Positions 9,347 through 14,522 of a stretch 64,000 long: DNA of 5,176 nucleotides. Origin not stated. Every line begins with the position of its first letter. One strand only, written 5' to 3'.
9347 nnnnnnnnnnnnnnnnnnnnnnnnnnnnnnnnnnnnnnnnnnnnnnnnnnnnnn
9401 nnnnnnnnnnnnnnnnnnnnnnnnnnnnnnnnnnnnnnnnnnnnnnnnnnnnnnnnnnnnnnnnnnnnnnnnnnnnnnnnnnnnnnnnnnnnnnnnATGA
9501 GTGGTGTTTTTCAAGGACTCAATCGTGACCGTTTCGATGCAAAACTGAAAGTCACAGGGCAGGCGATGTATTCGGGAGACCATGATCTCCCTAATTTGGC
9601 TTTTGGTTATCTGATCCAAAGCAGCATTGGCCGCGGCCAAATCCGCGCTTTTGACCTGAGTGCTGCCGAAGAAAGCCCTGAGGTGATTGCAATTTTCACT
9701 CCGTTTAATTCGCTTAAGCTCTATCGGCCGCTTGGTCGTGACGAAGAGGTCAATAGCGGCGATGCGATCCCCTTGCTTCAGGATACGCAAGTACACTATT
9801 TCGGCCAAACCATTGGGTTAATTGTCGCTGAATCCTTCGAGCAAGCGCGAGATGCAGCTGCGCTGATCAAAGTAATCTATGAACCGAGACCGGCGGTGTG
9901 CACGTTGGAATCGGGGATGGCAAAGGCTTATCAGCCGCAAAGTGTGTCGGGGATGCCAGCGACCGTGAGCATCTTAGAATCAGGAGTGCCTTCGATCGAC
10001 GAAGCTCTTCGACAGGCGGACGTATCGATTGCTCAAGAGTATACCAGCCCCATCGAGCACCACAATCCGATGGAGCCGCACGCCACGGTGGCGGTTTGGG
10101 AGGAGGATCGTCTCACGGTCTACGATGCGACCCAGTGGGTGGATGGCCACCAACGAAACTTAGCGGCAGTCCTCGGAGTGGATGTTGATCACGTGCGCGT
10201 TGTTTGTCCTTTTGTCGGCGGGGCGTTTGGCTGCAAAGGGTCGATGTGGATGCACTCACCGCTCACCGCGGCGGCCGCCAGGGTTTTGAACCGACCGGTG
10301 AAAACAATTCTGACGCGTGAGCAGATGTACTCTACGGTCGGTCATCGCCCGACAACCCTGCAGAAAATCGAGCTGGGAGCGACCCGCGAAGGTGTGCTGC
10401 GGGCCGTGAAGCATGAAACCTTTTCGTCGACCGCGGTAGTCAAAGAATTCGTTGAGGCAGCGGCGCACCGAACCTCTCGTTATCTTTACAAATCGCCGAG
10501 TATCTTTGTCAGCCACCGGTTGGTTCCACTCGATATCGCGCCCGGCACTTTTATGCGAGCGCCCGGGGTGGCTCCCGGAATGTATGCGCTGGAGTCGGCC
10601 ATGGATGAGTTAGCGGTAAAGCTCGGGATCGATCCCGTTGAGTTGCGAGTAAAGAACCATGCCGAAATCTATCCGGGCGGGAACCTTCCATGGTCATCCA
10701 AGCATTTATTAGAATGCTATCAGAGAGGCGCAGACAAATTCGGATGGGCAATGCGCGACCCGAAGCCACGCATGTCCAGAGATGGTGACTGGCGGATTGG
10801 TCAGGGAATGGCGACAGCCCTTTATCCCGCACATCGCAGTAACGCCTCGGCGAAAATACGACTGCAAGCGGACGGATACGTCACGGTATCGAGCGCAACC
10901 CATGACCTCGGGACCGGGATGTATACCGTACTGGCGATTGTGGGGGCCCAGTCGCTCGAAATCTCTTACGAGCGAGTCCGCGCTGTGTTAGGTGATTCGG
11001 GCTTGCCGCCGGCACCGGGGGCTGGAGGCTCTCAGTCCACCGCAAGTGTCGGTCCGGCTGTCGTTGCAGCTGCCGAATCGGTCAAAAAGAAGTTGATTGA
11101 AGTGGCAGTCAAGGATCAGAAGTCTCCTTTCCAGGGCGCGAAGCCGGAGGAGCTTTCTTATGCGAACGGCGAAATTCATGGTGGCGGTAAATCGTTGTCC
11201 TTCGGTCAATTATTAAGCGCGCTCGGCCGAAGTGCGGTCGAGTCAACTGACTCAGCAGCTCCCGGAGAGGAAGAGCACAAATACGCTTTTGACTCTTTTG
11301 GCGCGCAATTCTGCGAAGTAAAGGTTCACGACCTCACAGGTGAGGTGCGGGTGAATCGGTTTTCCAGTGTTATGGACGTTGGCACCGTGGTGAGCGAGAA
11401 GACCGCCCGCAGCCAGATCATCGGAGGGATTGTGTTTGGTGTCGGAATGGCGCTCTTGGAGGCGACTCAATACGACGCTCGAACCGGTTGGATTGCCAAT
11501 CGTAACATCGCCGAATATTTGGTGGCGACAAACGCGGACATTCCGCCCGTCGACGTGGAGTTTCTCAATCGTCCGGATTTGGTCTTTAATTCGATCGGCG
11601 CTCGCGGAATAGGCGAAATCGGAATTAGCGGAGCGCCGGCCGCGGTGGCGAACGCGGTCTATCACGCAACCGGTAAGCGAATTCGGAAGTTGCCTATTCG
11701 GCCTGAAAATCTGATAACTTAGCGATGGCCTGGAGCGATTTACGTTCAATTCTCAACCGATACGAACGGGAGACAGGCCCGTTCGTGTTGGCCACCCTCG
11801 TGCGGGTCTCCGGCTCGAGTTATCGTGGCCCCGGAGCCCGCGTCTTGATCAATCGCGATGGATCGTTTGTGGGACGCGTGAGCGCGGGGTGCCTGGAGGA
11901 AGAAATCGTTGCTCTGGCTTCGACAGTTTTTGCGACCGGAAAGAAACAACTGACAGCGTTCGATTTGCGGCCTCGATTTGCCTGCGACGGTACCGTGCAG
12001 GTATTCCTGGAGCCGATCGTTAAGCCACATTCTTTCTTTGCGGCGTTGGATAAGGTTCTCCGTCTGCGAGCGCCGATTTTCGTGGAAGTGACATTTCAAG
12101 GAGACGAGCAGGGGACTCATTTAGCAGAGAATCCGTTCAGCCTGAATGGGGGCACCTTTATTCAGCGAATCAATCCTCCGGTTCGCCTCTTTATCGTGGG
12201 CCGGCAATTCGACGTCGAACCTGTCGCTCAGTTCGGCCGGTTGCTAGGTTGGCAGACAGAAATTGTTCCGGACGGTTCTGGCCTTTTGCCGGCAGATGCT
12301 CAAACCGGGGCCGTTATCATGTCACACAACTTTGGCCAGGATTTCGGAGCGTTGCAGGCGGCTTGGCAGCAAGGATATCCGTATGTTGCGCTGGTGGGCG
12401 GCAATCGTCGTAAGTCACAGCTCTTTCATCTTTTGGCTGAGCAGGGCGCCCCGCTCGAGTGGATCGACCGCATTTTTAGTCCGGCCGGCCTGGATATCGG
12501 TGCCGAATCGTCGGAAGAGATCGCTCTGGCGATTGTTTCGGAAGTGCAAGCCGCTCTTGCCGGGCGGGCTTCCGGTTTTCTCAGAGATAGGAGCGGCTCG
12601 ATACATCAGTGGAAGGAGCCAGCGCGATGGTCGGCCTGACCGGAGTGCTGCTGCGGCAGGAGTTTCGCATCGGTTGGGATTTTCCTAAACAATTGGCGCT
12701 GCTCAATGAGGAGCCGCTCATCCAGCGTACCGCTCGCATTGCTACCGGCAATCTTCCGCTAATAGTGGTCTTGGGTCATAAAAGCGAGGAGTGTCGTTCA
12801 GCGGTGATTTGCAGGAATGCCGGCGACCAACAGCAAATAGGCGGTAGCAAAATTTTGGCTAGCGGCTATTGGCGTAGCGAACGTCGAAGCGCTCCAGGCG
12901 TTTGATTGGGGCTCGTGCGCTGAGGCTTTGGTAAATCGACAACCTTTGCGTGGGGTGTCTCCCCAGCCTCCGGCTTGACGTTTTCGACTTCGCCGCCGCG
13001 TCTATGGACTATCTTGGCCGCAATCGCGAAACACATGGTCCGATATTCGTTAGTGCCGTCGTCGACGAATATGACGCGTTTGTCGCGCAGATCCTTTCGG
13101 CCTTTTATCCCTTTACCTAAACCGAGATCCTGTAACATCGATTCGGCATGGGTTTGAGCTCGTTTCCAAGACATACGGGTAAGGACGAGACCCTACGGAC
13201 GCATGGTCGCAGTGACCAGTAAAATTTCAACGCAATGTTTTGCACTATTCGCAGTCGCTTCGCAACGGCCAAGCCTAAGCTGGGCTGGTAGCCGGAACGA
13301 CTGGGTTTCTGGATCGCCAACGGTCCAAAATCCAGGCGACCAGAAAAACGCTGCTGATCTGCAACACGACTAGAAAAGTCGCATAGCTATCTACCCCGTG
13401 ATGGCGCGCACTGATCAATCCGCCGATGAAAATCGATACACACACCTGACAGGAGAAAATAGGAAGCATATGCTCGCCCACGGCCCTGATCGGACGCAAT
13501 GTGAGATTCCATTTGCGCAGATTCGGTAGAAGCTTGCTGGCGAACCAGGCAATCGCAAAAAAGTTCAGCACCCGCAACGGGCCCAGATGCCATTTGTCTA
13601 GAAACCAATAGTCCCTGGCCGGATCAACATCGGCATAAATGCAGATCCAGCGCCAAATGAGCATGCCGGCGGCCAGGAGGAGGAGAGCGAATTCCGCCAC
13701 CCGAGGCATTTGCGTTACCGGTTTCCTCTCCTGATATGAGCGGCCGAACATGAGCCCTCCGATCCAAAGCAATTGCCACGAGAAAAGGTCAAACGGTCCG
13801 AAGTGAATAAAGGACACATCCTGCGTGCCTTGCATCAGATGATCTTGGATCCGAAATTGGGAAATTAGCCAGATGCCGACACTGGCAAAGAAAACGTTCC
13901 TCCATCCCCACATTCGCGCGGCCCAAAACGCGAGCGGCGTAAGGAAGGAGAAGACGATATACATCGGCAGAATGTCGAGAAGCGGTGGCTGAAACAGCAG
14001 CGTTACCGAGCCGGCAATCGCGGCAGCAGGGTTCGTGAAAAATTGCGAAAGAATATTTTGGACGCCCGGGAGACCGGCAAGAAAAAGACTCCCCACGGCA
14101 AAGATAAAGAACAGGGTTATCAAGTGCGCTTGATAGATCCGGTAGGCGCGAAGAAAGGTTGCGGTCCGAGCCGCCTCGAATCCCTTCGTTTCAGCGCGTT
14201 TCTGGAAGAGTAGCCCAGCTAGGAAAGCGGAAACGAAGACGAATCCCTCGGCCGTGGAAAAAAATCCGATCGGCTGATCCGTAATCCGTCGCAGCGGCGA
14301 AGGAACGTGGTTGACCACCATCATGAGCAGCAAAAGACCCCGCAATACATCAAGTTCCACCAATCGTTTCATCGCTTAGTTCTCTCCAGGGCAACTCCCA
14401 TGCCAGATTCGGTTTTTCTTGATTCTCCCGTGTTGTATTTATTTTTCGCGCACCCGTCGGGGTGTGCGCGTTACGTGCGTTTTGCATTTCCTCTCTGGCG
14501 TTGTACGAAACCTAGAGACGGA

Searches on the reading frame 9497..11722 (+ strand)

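Call 51: search_protein_families(library=pfam, proteins=[window:9497-11722:+], max_evalue=0.00001)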
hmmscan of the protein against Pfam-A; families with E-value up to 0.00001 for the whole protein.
window:9497-11722:+ (741 aa): 3 families
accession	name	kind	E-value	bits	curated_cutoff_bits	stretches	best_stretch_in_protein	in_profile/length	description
PF02738.23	MoCoBD_1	-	4.8e-61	206.4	27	1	166-387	17-243/244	Molybdopterin cofactor-binding domain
PF20256.3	MoCoBD_2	-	9.7e-56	189.8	27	1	411-683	2-283/283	Molybdopterin cofactor-binding domain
PF01315.27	Ald_Xan_dh_C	-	6.7e-19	68.7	31.3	1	20-132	1-110/110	Aldehyde oxidase and xanthine dehydrogenase, a/b hammerhead domain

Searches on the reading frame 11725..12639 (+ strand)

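Call 51: search_protein_families(library=pfam, proteins=[window:11725-12639:+], max_evalue=0.00001)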
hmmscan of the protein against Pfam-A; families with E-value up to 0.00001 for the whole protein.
window:11725-12639:+ (304 aa): 2 families
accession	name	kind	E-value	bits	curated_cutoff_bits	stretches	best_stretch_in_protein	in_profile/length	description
PF13478.12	XdhC_C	-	1.2e-22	81.2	29.7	1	155-274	1-125/125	XdhC Rossmann domain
PF02625.21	XdhC_CoxI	-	1.9e-19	69.8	24.3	1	16-79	4-67/68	XdhC and CoxI family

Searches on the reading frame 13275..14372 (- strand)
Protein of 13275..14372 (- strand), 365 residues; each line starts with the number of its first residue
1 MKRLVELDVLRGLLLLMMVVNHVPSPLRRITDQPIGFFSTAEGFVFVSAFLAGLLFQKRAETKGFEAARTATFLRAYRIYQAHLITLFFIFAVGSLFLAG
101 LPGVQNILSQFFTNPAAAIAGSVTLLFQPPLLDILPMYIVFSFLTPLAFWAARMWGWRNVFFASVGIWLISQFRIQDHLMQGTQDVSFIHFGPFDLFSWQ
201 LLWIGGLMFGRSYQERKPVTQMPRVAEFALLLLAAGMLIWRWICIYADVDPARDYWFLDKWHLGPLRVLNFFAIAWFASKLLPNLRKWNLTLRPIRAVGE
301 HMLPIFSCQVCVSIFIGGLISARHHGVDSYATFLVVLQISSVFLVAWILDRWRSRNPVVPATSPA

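Call 51: search_protein_families(library=pfam, proteins=[window:13275-14372:-], max_evalue=0.00001)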
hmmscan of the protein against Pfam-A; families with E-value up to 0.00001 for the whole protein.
window:13275-14372:- (365 aa): 1 family
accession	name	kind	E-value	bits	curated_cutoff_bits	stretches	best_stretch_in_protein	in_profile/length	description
PF10129.15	OpgC_C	-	9.4e-63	212.7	21.4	1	3-353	1-357/358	OpgC protein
